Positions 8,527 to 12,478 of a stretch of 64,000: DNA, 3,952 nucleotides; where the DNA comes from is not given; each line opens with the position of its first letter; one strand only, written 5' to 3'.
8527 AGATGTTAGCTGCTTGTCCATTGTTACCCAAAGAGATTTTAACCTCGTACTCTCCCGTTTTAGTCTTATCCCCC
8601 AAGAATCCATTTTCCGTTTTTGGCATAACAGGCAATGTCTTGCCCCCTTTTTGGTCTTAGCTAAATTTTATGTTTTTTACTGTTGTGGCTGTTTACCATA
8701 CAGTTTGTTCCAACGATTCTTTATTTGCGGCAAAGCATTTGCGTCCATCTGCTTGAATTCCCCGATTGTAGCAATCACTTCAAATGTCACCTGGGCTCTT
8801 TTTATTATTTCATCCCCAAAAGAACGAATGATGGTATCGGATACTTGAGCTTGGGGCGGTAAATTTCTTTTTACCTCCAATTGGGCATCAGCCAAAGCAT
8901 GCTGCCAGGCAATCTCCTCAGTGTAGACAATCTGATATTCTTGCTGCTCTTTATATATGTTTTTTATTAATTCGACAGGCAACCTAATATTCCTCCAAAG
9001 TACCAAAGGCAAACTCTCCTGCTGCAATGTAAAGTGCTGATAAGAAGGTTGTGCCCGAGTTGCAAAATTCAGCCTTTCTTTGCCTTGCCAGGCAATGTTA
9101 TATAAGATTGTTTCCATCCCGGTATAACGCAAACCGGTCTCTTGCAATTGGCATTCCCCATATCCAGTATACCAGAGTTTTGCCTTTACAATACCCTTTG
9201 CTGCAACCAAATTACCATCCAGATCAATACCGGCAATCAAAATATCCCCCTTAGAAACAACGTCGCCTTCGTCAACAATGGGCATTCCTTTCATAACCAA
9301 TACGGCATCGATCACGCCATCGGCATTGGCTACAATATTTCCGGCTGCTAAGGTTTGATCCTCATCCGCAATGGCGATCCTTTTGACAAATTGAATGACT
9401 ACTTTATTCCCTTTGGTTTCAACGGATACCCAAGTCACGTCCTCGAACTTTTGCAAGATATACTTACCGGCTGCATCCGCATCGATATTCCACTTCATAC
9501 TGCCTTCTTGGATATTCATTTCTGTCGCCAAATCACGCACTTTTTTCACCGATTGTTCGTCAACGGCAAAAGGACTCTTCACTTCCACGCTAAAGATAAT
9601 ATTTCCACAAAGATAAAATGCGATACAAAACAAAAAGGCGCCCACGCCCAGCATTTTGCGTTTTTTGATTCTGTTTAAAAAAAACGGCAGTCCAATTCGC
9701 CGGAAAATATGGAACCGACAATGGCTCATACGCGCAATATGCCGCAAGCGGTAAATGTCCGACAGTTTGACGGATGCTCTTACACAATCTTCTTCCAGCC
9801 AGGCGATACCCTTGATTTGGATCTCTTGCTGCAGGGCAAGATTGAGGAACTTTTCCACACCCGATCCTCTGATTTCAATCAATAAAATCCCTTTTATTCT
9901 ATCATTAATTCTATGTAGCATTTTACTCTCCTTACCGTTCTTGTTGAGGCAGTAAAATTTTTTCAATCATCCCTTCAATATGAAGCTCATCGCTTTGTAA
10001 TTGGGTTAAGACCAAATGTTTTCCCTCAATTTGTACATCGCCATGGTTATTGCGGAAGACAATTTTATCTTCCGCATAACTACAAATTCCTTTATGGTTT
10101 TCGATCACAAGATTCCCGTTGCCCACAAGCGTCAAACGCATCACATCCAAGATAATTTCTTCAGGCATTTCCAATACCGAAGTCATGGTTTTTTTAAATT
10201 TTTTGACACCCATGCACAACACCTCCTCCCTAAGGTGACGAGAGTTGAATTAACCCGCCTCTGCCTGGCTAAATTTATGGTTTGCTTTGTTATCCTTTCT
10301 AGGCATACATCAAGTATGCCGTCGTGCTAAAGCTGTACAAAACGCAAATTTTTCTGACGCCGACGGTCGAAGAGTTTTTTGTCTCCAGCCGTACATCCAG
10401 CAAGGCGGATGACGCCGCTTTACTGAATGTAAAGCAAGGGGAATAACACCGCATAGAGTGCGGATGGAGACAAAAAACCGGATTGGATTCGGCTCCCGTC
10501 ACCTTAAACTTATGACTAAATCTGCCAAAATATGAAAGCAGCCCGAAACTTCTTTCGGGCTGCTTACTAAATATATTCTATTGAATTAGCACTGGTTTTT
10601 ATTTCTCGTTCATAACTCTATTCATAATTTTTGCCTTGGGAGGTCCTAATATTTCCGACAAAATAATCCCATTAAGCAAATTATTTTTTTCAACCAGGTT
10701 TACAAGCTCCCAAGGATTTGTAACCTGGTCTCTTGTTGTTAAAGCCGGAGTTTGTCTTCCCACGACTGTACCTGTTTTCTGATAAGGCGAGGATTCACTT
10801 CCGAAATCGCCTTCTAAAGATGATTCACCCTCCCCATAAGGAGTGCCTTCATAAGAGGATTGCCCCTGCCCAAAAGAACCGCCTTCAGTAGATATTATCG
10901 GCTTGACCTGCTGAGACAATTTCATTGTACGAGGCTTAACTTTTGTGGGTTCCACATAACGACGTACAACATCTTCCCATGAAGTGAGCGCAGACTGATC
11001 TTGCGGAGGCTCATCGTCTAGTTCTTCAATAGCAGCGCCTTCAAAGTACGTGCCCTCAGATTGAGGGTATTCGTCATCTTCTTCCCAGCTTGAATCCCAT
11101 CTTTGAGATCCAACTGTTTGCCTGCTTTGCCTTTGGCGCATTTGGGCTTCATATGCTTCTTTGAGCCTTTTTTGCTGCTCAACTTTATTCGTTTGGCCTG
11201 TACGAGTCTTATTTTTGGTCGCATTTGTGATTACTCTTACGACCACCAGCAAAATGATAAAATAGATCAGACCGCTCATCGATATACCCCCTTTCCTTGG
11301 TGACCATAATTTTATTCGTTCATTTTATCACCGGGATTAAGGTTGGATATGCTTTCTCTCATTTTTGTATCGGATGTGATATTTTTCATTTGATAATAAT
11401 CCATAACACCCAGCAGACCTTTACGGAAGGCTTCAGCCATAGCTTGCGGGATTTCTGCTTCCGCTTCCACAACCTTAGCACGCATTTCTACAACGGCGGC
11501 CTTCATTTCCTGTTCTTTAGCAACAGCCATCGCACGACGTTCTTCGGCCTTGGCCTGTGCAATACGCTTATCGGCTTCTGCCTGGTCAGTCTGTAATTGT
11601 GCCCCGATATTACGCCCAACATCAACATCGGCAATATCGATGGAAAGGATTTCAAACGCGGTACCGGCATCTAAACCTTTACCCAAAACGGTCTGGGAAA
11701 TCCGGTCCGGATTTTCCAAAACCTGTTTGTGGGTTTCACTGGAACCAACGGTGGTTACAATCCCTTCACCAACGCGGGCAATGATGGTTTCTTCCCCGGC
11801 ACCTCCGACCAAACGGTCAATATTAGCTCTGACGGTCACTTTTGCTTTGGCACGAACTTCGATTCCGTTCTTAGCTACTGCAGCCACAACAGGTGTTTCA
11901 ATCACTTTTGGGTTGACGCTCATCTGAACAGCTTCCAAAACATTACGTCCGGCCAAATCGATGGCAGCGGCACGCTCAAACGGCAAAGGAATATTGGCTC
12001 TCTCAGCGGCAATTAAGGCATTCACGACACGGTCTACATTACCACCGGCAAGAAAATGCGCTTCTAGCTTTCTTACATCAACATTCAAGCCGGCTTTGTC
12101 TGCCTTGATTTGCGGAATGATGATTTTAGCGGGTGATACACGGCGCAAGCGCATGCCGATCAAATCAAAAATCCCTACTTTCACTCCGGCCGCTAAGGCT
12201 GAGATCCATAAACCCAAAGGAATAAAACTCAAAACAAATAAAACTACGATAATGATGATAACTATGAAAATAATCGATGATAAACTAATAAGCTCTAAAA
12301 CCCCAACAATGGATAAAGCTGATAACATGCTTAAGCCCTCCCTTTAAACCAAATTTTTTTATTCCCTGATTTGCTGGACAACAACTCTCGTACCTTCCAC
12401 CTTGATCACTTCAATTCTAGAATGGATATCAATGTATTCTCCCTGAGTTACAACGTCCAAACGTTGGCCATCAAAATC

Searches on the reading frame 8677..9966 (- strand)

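Call 15: search_protein_families(library=ncbifam, proteins=[window:8677-9966:-])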
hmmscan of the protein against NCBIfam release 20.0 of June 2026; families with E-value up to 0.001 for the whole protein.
window:8677-9966:- (429 aa): 1 family
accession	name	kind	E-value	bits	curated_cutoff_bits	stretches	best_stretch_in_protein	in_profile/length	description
TIGR02876.1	spore_yqfD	equivalog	8.8e-79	265.2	256.7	1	22-402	3-381/382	sporulation protein YqfD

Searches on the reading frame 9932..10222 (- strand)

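Call 15: search_protein_families(library=ncbifam, proteins=[window:9932-10222:-])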
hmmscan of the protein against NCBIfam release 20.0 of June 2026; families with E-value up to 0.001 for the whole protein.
window:9932-10222:- (96 aa): 2 families
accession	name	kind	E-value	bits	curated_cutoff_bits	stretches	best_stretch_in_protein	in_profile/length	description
TIGR02856.1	spore_yqfC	equivalog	2.1e-22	78.7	77.8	1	9-89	1-81/85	sporulation protein YqfC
TIGR02892.1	spore_yabP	equivalog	0.00027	20.9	75.4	1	40-92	13-67/85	sporulation protein YabP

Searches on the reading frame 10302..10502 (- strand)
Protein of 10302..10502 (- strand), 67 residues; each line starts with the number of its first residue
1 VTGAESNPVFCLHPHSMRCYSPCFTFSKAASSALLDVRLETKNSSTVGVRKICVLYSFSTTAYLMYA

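Call 57: search_protein_representatives(alignment_id=A5)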
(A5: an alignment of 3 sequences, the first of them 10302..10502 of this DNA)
Query: 3 sequences, 60 profile positions. Proteins with E-value up to 0.001 (for the whole library): 6; up to 1e-10: 2; up to 1e-30: 0. The best 6 are listed.
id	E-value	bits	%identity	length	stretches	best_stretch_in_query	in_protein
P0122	5.6e-23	96.5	-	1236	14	20-48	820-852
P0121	4.5e-18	80.8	-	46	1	1-60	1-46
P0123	1.9e-06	43.6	-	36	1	2-28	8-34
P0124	2.3e-06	43.3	-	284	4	9-32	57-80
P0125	8.8e-05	38.3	-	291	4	14-37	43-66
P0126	1.5e-04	37.5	-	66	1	5-54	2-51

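Call 59: find_encoding_contigs(protein=P0126, flank=10000, max_places=6)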
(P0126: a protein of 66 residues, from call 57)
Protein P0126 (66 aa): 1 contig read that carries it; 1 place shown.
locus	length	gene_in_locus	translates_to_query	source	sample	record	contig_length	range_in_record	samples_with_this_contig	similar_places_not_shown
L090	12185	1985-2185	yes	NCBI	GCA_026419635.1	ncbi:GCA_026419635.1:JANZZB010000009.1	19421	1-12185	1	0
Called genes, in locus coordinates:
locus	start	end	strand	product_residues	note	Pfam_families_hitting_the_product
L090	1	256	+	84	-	PF00753:Lactamase_B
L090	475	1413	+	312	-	PF00485:PRK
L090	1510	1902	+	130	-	PF13240:Zn_Ribbon_1 (weak)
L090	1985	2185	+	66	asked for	-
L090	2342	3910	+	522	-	PF01943:Polysacc_synt, PF03023:MurJ, PF01554:MatE (weak)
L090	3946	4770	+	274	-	PF03819:MazG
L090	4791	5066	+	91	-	PF00216:Bac_DNA_binding, PF18291:HU-HIG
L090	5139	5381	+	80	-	PF01479:S4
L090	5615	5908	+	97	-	PF07873:YabP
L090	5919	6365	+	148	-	PF09578:Spore_YabQ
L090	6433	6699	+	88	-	PF04977:DivIC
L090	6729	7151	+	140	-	PF00575:S1, PF23459:S1_RRP5 (weak)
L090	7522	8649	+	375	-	PF01979:Amidohydro_1, PF07969:Amidohydro_3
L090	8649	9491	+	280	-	PF05681:Fumerase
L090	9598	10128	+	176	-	PF02482:Ribosomal_S30AE, PF16321:Ribosom_S30AE_C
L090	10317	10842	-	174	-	PF01228:Gly_radical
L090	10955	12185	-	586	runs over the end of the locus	PF02901:PFL-like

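Call 60: find_encoding_contigs(protein=P0123, flank=10000, max_places=6)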
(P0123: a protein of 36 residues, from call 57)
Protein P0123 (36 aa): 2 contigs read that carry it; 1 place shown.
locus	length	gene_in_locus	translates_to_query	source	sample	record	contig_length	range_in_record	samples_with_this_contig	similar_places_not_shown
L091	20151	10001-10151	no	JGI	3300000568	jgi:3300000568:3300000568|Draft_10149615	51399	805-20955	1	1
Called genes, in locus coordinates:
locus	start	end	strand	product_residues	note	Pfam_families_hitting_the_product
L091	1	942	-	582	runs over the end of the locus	?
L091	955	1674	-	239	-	PF00481:PP2C, PF13672:PP2C_2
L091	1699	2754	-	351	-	PF21016:RlmN_N, PF04055:Radical_SAM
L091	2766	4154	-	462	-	PF01029:NusB, PF22458:RsmF-B_ferredox, PF01728:FtsJ (weak), PF01189:Methyltr_RsmB-F, PF13847:Methyltransf_31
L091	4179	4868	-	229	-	PF04298:Zn_peptidase_2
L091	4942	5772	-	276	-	PF01976:DUF116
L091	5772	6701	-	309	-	PF00551:Formyl_trans_N, PF02911:Formyl_trans_C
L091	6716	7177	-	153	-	PF01327:Pep_deformylase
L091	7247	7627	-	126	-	-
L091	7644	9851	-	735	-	PF17764:PriA_3primeBD, PF00270:DEAD, PF04851:ResIII, PF18319:Zn_ribbon_PriA, PF00271:Helicase_C, PF18074:PriA_C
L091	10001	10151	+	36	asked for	-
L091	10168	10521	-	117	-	PF03862:SpoVAC_SpoVAEB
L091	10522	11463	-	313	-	PF07451:SpoVAD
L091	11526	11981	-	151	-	PF03862:SpoVAC_SpoVAEB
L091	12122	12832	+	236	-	PF04239:DUF421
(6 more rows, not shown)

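Call 69: find_homologous_proteins(query=A9, max_evalue=10)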
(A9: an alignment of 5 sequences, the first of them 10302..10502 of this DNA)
Query A9 (5 sequences) (67 aa, profile of the alignment): 7 proteins with E <= 10 among 64 candidates.
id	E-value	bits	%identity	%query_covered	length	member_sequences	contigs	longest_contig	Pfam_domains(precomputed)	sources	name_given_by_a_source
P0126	1.1e-29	120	36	100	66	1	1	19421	-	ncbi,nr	ncbi:MAG: hypothetical protein N2Z65_00980 [Clostridiales bacterium]|nr:hypothetical protein [Clostr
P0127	5.7e-25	105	37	100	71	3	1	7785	-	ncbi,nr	ncbi:MAG: hypothetical protein N2Z65_04430 [Clostridiales bacterium]|nr:hypothetical protein [Clostr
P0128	1.8e-24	103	38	96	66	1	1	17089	-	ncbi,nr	ncbi:MAG: hypothetical protein N2Z65_01540, partial [Clostridiales bacterium]|nr:hypothetical protei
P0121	4.0e-15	73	62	51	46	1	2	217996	-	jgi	-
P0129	4.6e-9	54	34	61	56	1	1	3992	-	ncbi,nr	ncbi:MAG: hypothetical protein N2Z65_06795 [Clostridiales bacterium]|nr:hypothetical protein [Clostr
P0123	1.7e-6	46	63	36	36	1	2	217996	-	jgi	-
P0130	4.0e+0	25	100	12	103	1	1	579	-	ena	-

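Call 70: find_encoding_contigs(protein=P0127, flank=10000, max_places=6)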
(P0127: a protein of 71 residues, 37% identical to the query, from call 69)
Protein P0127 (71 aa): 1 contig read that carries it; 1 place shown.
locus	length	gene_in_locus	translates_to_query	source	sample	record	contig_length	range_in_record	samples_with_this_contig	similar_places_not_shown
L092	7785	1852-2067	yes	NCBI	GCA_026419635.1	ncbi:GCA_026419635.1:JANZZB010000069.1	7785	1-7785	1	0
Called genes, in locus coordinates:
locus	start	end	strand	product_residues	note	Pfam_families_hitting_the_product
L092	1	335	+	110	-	PF06429:Flg_bbr_C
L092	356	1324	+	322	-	PF00669:Flagellin_N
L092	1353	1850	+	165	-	PF20074:DUF6470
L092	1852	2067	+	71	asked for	-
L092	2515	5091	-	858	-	PF04932:Wzy_C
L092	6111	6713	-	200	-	PF02581:TMP-TENI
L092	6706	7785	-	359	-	PF04055:Radical_SAM, PF06968:BATS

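Call 71: find_encoding_contigs(protein=P0128, flank=10000, max_places=6)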
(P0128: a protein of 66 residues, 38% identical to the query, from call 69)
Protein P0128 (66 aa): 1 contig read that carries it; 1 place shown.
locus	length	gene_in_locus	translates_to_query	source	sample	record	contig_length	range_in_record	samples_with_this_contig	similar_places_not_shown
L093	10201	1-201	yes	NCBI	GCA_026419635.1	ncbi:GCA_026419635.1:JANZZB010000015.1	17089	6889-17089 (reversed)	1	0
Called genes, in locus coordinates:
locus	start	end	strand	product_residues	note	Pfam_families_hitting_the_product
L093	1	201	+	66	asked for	?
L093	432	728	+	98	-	PF07873:YabP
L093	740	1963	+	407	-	PF06898:YqfD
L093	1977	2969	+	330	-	PF02562:PhoH, PF13604:AAA_30 (weak), PF13245:AAA_19 (weak)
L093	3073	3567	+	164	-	PF02130:YbeY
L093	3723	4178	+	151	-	PF01219:DAGK_prokar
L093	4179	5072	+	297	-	PF00009:GTP_EFTU, PF00350:Dynamin_N (faint), PF01926:MMR_HSR1, PF02421:FeoB_N, PF03193:RsgA_GTPase (faint), PF04548:AIG1 (weak), PF10662:PduV-EutP (weak), PF07650:KH_2, +1 more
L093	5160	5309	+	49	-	-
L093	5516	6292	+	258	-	PF11967:RecO_N, PF02565:RecO_C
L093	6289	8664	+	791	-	PF00488:MutS_V, PF20297:MSSS, PF01713:Smr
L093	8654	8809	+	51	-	-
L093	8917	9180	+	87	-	PF00381:PTS-HPr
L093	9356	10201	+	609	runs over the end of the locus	PF01541:GIY-YIG, PF27096:UvrC_M, PF02151:UVR, PF22920:UvrC_RNaseH, PF08459:UvrC_RNaseH_dom, PF12826:HHH_2 (weak)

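Call 72: find_encoding_contigs(protein=P0129, flank=10000, max_places=6)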
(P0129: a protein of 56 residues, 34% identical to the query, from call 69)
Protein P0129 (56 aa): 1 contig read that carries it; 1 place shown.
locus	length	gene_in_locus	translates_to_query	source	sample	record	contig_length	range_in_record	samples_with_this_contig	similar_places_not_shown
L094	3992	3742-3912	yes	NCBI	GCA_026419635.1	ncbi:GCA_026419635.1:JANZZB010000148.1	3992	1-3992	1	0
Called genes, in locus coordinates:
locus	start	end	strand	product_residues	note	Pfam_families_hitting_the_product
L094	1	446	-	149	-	PF00202:Aminotran_3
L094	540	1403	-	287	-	PF00696:AA_kinase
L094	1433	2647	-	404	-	PF01960:ArgJ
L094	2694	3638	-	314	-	PF01118:Semialdhyde_dh, PF22698:Semialdhyde_dhC_1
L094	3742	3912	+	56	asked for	-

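Call 95: list_cluster_members(proteins=[L093:432-728:+, L093:1977-2969:+, L093:4179-5072:+, L093:5516-6292:+, L090:2342-3910:+, L090:1510-1902:+, L090:475-1413:+, L092:1353-1850:+, L092:356-1324:+, L094:2694-3638:-])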
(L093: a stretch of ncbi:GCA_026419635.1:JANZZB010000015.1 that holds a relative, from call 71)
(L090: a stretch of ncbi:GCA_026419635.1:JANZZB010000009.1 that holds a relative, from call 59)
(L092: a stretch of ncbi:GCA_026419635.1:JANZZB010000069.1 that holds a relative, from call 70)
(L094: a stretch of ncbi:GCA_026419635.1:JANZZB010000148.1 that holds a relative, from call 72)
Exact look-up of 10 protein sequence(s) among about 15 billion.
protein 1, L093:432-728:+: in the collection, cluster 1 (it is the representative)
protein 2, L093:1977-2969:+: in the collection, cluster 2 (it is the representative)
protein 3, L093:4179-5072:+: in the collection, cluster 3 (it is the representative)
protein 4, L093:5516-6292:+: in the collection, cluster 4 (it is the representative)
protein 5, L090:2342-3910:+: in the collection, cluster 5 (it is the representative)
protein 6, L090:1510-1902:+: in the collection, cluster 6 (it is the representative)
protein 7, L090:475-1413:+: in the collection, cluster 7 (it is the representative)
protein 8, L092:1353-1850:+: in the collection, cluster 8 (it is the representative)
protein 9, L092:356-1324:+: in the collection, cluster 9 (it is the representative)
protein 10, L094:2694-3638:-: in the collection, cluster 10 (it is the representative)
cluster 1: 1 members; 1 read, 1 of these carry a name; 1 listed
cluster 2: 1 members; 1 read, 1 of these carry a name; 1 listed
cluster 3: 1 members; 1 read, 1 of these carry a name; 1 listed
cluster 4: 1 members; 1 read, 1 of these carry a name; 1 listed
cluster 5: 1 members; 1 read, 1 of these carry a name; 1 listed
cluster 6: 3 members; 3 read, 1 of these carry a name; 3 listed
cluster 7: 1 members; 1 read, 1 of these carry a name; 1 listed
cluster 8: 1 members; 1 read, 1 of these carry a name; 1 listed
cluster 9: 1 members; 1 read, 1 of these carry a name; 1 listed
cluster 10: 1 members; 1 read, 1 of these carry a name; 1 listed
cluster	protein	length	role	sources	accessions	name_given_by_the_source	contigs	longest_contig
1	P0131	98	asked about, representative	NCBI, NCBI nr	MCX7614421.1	MAG: YabP/YqfC family sporulation protein [Clostridiales bacterium] | YabP/YqfC family sporulation protein [Clostridiales bacterium]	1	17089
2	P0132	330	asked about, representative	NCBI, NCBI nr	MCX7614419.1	MAG: PhoH family protein [Clostridiales bacterium] | PhoH family protein [Clostridiales bacterium]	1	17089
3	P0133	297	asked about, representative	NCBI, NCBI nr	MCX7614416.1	MAG: GTPase Era [Clostridiales bacterium] | GTPase Era [Clostridiales bacterium]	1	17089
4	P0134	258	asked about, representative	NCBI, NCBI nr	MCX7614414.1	MAG: DNA repair protein RecO [Clostridiales bacterium] | DNA repair protein RecO [Clostridiales bacterium]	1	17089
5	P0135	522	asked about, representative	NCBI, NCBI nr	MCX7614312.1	MAG: polysaccharide biosynthesis protein [Clostridiales bacterium] | polysaccharide biosynthesis protein [Clostridiales bacterium]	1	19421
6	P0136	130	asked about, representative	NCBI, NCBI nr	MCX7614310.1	MAG: zinc ribbon domain-containing protein [Clostridiales bacterium] | zinc ribbon domain-containing protein [Clostridiales bacterium]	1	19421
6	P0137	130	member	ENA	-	-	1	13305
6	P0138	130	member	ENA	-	-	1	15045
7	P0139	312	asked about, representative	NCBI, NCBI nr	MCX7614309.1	MAG: nucleoside kinase [Clostridiales bacterium] | nucleoside kinase [Clostridiales bacterium]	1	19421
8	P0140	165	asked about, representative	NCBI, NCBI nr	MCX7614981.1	MAG: DUF6470 family protein [Clostridiales bacterium] | DUF6470 family protein [Clostridiales bacterium]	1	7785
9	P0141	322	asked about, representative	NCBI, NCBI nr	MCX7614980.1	MAG: hypothetical protein N2Z65_04420 [Clostridiales bacterium] | hypothetical protein [Clostridiales bacterium]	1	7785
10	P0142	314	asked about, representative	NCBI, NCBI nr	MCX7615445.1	MAG: N-acetyl-gamma-glutamyl-phosphate reductase [Clostridiales bacterium] | N-acetyl-gamma-glutamyl-phosphate reductase [Clostridiales bacterium]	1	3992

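Call 96: find_encoding_contigs(protein=P0138, flank=10000, max_places=4)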
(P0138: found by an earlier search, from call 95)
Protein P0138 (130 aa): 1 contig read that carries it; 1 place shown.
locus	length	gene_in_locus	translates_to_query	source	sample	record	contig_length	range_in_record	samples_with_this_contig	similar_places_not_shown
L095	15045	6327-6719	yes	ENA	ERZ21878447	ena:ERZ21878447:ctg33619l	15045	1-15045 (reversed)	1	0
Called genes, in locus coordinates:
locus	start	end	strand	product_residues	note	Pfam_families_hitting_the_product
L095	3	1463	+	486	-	?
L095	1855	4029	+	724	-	PF01966:HD, PF13328:HD_4, PF04607:RelA_SpoT, PF02824:TGS, PF19296:RelA_AH, PF28438:RelA_RIS, PF13291:ACT_4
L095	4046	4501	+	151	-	PF02580:Tyr_Deacylase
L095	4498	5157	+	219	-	PF00753:Lactamase_B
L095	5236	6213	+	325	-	PF00485:PRK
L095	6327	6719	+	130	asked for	PF13240:Zn_Ribbon_1 (weak)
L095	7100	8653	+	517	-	PF01554:MatE (weak), PF01943:Polysacc_synt, PF03023:MurJ, PF01554:MatE (weak)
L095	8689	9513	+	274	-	PF01503:PRA-PH (faint), PF03819:MazG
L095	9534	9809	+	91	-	PF00216:Bac_DNA_binding, PF18291:HU-HIG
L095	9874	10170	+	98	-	PF01479:S4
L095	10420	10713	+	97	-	PF07873:YabP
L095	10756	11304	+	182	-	PF09578:Spore_YabQ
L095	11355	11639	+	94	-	PF04977:DivIC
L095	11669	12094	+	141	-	PF00575:S1, PF23459:S1_RRP5 (weak)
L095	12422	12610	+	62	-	-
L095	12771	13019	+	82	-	-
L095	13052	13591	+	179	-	PF01979:Amidohydro_1, PF07969:Amidohydro_3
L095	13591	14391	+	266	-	PF05681:Fumerase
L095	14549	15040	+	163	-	PF02482:Ribosomal_S30AE, PF16321:Ribosom_S30AE_C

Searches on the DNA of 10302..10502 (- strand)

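Call 87: search_rna_families(sources=[L094, L092], threshold=evalue, max_evalue=1)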
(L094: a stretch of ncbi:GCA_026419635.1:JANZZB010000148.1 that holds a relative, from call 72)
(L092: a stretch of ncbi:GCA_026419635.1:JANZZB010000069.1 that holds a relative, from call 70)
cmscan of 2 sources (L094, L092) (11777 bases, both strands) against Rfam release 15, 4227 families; matches with E-value up to 1: 9.
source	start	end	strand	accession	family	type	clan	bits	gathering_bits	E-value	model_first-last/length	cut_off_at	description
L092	5577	5649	-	RF00005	tRNA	Gene; tRNA;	CL00001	67.4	29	3e-13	1-71/71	no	tRNA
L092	5820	5892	+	RF00005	tRNA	Gene; tRNA;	CL00001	61.2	29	1.5e-11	1-71/71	no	tRNA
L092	2337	2394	-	RF02057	STnc40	Gene; sRNA;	-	26.8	45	0.37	1-70/70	no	Salmonella enterica sRNA STnc40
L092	5853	5892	-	RF04351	Plastid-psbl-rps4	Cis-reg;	-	25.2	68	0.11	1-53/53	no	Plastid-psbl-rps4 3UTR RNA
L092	3164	3227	+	RF03697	mir-722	Gene; miRNA;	-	23.9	81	0.68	1-67/67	no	mir-722 microRNA precursor family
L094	2785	2866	+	RF00159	snoZ168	Gene; snRNA; snoRNA; CD-box;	-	23.2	36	0.48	1-82/82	no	Small nucleolar RNA Z168/Z174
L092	6778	6842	-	RF01278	SNORD109A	Gene; snRNA; snoRNA; CD-box;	CL00069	23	35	0.55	1-67/67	no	Small nucleolar RNA SNORD109A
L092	2336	2462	-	RF00084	CsrC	Gene; sRNA;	CL00106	22.7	61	0.0016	105-244/255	no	CsrC RNA family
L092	2330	2417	-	RF02056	STnc390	Gene; sRNA;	-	21.9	50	0.62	1-60/60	no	Salmonella sRNA STnc390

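Call 89: search_dna_similar(query=L094:3707-3985:+, collection=plasmids, mode=distant, max_evalue=0.001)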
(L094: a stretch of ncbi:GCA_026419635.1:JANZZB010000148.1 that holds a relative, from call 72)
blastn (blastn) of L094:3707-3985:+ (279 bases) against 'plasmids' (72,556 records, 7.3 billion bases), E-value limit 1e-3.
No match.

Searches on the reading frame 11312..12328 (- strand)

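Call 15: search_protein_families(library=ncbifam, proteins=[window:11312-12328:-])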
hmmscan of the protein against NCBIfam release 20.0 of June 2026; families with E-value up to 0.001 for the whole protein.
window:11312-12328:- (338 aa): 1 family
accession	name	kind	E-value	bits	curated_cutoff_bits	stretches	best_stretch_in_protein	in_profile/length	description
NF010186.0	PRK13665.1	equivalog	5.7e-169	561.4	393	1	16-331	6-321/328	flotillin-like protein FloA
